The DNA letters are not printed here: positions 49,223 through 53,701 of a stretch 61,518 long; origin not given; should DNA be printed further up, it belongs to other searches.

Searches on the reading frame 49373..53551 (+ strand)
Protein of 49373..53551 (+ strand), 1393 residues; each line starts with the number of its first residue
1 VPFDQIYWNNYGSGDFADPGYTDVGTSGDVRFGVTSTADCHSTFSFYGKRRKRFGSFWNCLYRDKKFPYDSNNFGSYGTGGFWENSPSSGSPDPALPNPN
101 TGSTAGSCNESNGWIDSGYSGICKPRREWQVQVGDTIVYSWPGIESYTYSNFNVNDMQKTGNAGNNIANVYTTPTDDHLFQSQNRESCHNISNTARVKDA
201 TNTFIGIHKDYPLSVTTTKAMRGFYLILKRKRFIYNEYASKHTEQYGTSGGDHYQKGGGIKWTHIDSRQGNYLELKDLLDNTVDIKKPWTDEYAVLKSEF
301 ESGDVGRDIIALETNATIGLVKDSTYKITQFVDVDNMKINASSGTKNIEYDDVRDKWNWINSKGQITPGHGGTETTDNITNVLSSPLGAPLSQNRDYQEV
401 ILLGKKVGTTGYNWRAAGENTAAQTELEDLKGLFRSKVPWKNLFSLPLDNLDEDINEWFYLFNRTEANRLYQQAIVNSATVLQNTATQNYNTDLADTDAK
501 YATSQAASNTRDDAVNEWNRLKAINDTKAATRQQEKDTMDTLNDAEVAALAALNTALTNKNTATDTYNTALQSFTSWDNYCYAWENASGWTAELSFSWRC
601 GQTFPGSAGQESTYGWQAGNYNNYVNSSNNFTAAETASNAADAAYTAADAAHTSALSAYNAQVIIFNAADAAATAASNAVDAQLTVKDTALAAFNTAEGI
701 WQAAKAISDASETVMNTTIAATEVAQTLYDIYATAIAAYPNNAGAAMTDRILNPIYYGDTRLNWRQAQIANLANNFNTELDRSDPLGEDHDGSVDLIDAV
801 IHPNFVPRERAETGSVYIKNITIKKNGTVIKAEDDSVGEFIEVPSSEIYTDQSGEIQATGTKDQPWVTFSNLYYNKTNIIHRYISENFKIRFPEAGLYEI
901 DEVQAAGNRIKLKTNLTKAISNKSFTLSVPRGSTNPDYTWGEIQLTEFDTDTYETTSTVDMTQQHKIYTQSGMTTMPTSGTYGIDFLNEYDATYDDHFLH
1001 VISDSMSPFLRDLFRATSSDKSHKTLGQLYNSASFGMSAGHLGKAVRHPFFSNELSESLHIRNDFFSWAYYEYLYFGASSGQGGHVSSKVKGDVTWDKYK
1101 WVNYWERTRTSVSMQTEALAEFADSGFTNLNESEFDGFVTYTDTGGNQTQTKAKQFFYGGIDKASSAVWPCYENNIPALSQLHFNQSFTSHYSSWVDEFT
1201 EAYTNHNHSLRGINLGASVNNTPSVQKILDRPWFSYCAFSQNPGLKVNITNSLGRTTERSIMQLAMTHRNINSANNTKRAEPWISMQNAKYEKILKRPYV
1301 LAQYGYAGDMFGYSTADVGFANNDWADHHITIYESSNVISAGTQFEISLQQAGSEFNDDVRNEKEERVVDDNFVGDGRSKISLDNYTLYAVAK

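Call 14: search_protein_families(library=pfam, proteins=[window:49373-53551:+], max_evalue=0.01)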
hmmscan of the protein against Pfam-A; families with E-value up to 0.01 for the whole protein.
window:49373-53551:+ (1393 aa): 0 families

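Call 28: search_protein_families(library=phrogs, proteins=[window:49373-53551:+], max_evalue=0.01)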
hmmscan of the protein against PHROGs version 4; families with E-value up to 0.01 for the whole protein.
window:49373-53551:+ (1393 aa): 1 family
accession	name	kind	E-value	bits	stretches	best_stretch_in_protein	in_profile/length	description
phrog_13237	-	unknown function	0.0038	18.3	0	214-303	24-111/136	-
